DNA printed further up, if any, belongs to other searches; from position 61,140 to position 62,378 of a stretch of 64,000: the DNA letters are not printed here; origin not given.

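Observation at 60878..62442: Compact reverse-transcriptase operon (leader or mini-ORF, retron/Abi-like RT, unknown 140-aa partner) in an archaeal genome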

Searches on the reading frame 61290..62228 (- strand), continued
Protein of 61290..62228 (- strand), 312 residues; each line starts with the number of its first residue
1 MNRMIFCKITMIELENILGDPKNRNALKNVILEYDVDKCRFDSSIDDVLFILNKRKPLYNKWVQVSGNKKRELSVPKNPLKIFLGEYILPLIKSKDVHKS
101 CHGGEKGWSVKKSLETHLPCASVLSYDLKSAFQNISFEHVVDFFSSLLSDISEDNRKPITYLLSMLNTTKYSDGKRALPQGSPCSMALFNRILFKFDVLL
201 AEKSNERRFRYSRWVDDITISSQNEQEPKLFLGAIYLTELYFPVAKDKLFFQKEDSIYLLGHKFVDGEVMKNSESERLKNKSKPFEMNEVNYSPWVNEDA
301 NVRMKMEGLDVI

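Call 83: search_protein_families(library=padloc, proteins=[L018:7857-8762:+, L067:2709-3629:+, L069:2606-3514:+, L020:5923-6951:+, L077:3402-4274:+, L019:7857-8867:+, L027:5804-6769:+, L098:2204-3181:+], max_evalue=1e-20)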
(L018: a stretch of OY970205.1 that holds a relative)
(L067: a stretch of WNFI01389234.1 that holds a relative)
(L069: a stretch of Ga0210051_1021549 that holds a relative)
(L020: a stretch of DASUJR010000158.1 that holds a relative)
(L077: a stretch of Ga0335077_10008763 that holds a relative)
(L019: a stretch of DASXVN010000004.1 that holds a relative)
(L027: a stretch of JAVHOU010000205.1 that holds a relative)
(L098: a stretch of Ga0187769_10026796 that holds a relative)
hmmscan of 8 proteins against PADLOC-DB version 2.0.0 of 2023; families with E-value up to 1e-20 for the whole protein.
L018:7857-8762:+ (301 aa): 32 families (the best 25 are shown)
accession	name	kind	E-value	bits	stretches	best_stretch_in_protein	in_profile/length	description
PDLC02952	RT_VI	-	1.4e-62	209.5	1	6-281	3-277/279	-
PDLC02946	RT_III-A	-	3.3e-62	208.5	1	9-251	34-276/330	-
PDLC02949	RT_other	-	6.2e-62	208.4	2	146-285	314-463/481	-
PDLC03740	RT_outgroup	-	2.3e-60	203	2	145-285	250-400/407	retron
PDLC02956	RT_XIII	-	7.4e-59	198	1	144-288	270-421/469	-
PDLC02941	RT_II-A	-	3.4e-58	195.2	1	8-285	12-291/309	-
PDLC02943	RT_III-A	-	5.5e-54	181.2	1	11-255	24-269/322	-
PDLC02942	RT_III-A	-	7.8e-54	181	1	9-251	42-284/341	-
PDLC02955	RT_X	-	1.1e-53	180.4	1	14-252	2-240/272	-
PDLC02962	RT-TIR_XII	-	1.2e-53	180.7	1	5-260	10-277/478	single gene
PDLC03739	RT_Ec107-like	-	1.4e-53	180.2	1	22-253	22-254/307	retron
PDLC02945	RT_III-A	-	2.1e-53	179.7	1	145-259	201-315/362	-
PDLC02961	RT-TIR_XII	-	1.6e-52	177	1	5-260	10-279/475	single gene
PDLC02959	RT-Protease_XI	-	4.8e-50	168.9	1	6-243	5-255/510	single gene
PDLC02960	RT-Protease_XI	-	5.2e-50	168.9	1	6-249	3-258/506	single gene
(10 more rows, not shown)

L067:2709-3629:+ (306 aa): 32 families (the best 25 are shown)
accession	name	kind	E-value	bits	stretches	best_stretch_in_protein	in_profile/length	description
PDLC02952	RT_VI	-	3.2e-66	221.5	1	3-292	4-277/279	-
PDLC02942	RT_III-A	-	2.5e-56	189.2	1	5-293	42-327/341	-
PDLC02956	RT_XIII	-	3.6e-56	189.1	2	9-140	117-250/469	-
PDLC02949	RT_other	-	2.6e-54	183.2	2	144-300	314-467/481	-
PDLC02946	RT_III-A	-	1.1e-53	180.5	1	5-264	34-282/330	-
PDLC03740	RT_outgroup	-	1.9e-53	180.1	2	144-299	251-403/407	retron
PDLC02941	RT_II-A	-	6.4e-53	177.9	1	5-296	13-291/309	-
PDLC03739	RT_Ec107-like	-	7.3e-53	177.9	1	19-291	23-295/307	retron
PDLC02943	RT_III-A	-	2.5e-52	175.8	1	4-298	21-313/322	-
PDLC02955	RT_X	-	3.5e-52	175.5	1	11-279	3-261/272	-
PDLC02962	RT-TIR_XII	-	6.6e-52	174.9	1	4-271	13-281/478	single gene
PDLC02940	RT_II-A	-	4.1e-51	172.1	1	7-291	186-458/477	-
PDLC02960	RT-Protease_XI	-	1.3e-50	170.9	1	3-268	4-270/506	single gene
PDLC02961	RT-TIR_XII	-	1.4e-50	170.6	1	7-268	16-280/475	single gene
PDLC02959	RT-Protease_XI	-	1.5e-50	170.6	1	3-271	6-276/510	single gene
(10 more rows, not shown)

L069:2606-3514:+ (302 aa): 34 families (the best 25 are shown)
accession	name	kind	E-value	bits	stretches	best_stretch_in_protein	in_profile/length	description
PDLC02946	RT_III-A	-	3.2e-77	257.9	1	18-302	41-329/330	-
PDLC02956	RT_XIII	-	4e-73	245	1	11-300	113-423/469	-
PDLC02952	RT_VI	-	5e-67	224.1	1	10-291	5-277/279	-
PDLC02945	RT_III-A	-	3.5e-66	221.7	2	146-302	201-360/362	-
PDLC02943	RT_III-A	-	9.4e-66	219.9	1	19-288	30-304/322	-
PDLC02942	RT_III-A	-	3.3e-65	218.4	1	18-288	49-323/341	-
PDLC02949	RT_other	-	6.1e-62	208.4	2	147-302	314-470/481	-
PDLC03739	RT_Ec107-like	-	4.2e-61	205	1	18-288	16-293/307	retron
PDLC03740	RT_outgroup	-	4.6e-61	205.3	2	147-302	251-407/407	retron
PDLC02941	RT_II-A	-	1e-60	203.5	1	8-295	10-291/309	-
PDLC02960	RT-Protease_XI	-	1.8e-59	200.1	1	10-261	5-269/506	single gene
PDLC02959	RT-Protease_XI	-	3.9e-59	198.9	1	9-262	6-273/510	single gene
PDLC02955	RT_X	-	1e-58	196.9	1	17-280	3-263/272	-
PDLC02940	RT_II-A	-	4.5e-58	195.1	1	9-300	182-468/477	-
PDLC02968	RT-Toprim_I-C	-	4e-55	185.7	1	23-259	10-253/529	single gene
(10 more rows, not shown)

L020:5923-6951:+ (342 aa): 33 families (the best 25 are shown)
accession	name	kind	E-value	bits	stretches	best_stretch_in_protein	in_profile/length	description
PDLC02956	RT_XIII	-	6.6e-70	234.4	1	33-334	98-425/469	-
PDLC02952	RT_VI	-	1.1e-67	226.3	1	44-319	2-273/279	-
PDLC02949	RT_other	-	7.2e-67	224.6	2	182-325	311-461/481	-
PDLC03740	RT_outgroup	-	6.6e-65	217.9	1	70-325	118-398/407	retron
PDLC02941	RT_II-A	-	6.8e-63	210.7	1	41-318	6-282/309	-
PDLC02946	RT_III-A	-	1.2e-61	206.7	1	48-290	34-276/330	-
PDLC02943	RT_III-A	-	7.2e-61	203.8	1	49-297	23-272/322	-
PDLC02942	RT_III-A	-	3.8e-60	201.8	1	48-290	42-284/341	-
PDLC02962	RT-TIR_XII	-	7.7e-60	201.1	1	41-293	7-272/478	single gene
PDLC02961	RT-TIR_XII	-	4.9e-59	198.5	1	43-293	9-274/475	single gene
PDLC02959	RT-Protease_XI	-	2.8e-58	196.1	1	44-294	4-267/510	single gene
PDLC02960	RT-Protease_XI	-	4.4e-58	195.5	1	45-294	3-264/506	single gene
PDLC02945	RT_III-A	-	9.3e-57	190.7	2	184-291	201-308/362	-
PDLC03739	RT_Ec107-like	-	1.6e-53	180.1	1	70-290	31-252/307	retron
PDLC02955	RT_X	-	8.2e-53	177.5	1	54-294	3-243/272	-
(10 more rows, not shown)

L077:3402-4274:+ (290 aa): 31 families (the best 25 are shown)
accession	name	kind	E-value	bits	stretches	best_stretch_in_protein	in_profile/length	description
PDLC02952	RT_VI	-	1.1e-60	203.3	1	6-276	3-272/279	-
PDLC02946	RT_III-A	-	1.5e-60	203.1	1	9-251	34-276/330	-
PDLC02949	RT_other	-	2.9e-59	199.5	2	146-248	314-417/481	-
PDLC03740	RT_outgroup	-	5.8e-58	195.1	2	145-258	250-364/407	retron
PDLC02941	RT_II-A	-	2.3e-57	192.5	1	5-278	9-284/309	-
PDLC02956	RT_XIII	-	1.2e-56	190.7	1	3-288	107-421/469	-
PDLC02962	RT-TIR_XII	-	4.9e-55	185.3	1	5-256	10-274/478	single gene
PDLC02961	RT-TIR_XII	-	1e-53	181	1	6-256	11-276/475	single gene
PDLC02959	RT-Protease_XI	-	9.7e-52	174.5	1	5-242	4-254/510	single gene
PDLC02960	RT-Protease_XI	-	1.3e-51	174.2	1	6-242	3-251/506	single gene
PDLC02943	RT_III-A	-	1.4e-51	173.3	1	10-255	23-269/322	-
PDLC02942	RT_III-A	-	2.4e-51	172.8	1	7-251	40-284/341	-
PDLC03739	RT_Ec107-like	-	2.7e-51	172.7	1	20-258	20-259/307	retron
PDLC02945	RT_III-A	-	5.5e-51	171.7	2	145-258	201-314/362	-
PDLC02955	RT_X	-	8.2e-51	171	1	14-257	2-245/272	-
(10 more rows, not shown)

L019:7857-8867:+ (336 aa): 30 families (the best 25 are shown)
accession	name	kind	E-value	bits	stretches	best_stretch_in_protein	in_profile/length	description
PDLC02952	RT_VI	-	5.3e-51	171.5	1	20-266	5-244/279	-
PDLC02942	RT_III-A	-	4.1e-43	145.8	1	19-231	40-251/341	-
PDLC02946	RT_III-A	-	5.9e-39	132.1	1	18-233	31-245/330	-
PDLC02943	RT_III-A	-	8e-38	128.1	1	17-262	18-259/322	-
PDLC02962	RT-TIR_XII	-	2.7e-37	126.7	1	19-206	12-199/478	single gene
PDLC03739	RT_Ec107-like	-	4.9e-37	125.9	1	48-234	36-222/307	retron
PDLC02941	RT_II-A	-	2.4e-36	123.5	1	19-232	11-225/309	-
PDLC02961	RT-TIR_XII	-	6.3e-36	122.3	1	21-204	14-200/475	single gene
PDLC02955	RT_X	-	8.9e-36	121.7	1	28-233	4-208/272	-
PDLC02959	RT-Protease_XI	-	4.5e-35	119.5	1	21-206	8-191/510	single gene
PDLC02960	RT-Protease_XI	-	6.7e-35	119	1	22-206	7-189/506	single gene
PDLC02951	RT_V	-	9e-33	112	1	19-230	9-228/385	-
PDLC03740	RT_outgroup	-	1.2e-31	108.4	0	159-231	251-324/407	retron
PDLC02948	RT_IX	-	2.9e-31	106.7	1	19-231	41-252/317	-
PDLC02949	RT_other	-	4.8e-31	106.5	0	159-231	314-387/481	-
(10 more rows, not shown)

L027:5804-6769:+ (321 aa): 33 families (the best 25 are shown)
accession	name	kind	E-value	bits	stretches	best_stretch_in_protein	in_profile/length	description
PDLC02946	RT_III-A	-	5.1e-55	184.9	1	16-319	34-330/330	-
PDLC02952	RT_VI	-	4.8e-52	175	1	16-308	6-278/279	-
PDLC02941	RT_II-A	-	1.1e-51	173.8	1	17-316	14-296/309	-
PDLC02960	RT-Protease_XI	-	1.6e-51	173.9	1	18-317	8-316/506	single gene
PDLC02959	RT-Protease_XI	-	1.4e-50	170.7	1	18-317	10-319/510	single gene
PDLC02943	RT_III-A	-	7.6e-50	167.6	1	16-306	22-306/322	-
PDLC02961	RT-TIR_XII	-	7e-46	155.1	1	46-316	46-327/475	single gene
PDLC02942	RT_III-A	-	3.8e-45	152.5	1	16-312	42-330/341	-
PDLC02962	RT-TIR_XII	-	8e-45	151.6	1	25-316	23-328/478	single gene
PDLC02968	RT-Toprim_I-C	-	1.1e-42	144.6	1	30-317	11-308/529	single gene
PDLC02945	RT_III-A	-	1.3e-42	144.2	1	153-320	201-362/362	-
PDLC02965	RT-Toprim_I-C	-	6.6e-42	142.1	1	30-317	11-308/529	single gene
PDLC03739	RT_Ec107-like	-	3.5e-39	133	1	47-315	39-303/307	retron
PDLC02956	RT_XIII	-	3.6e-38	129.8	1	52-317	152-424/469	-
PDLC02957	RT-DUF3800_VII-A1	-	2.4e-37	126.8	1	42-316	57-333/577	single gene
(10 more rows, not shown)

L098:2204-3181:+ (325 aa): 33 families (the best 25 are shown)
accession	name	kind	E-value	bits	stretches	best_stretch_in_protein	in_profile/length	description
PDLC02949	RT_other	-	7.5e-64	214.7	2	147-290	312-466/481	-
PDLC02946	RT_III-A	-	1.3e-63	213.2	1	12-255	34-277/330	-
PDLC02956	RT_XIII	-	2.8e-63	212.6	1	8-291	109-422/469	-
PDLC03740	RT_outgroup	-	8e-63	211.1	2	147-290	249-403/407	retron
PDLC02941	RT_II-A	-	1.9e-61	205.9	1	11-287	12-291/309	-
PDLC02952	RT_VI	-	8.2e-61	203.7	1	9-280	3-274/279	-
PDLC02942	RT_III-A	-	2.7e-59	199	1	12-254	42-284/341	-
PDLC02962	RT-TIR_XII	-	4.3e-57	192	1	5-265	7-279/478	single gene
PDLC02961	RT-TIR_XII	-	9.7e-56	187.6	1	5-282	7-294/475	single gene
PDLC02955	RT_X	-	1.2e-55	186.8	1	17-252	2-237/272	-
PDLC02945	RT_III-A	-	8.6e-55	184.3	2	149-263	202-319/362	-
PDLC02960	RT-Protease_XI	-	2.3e-54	183.2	1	9-258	3-264/506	single gene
PDLC02959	RT-Protease_XI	-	2.6e-54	183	1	8-255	4-264/510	single gene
PDLC02943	RT_III-A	-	6e-54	181.1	1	7-258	17-269/322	-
PDLC03739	RT_Ec107-like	-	4.2e-53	178.7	1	31-255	27-253/307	retron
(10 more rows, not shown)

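Call 88: search_protein_families(library=pfam, proteins=[L036:7360-7884:+, L042:1175-1477:+], max_evalue=0.001)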
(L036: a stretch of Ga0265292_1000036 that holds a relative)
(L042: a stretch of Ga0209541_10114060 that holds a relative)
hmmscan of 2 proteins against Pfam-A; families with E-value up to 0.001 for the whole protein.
L036:7360-7884:+ (174 aa): 0 families

L042:1175-1477:+ (100 aa): 0 families
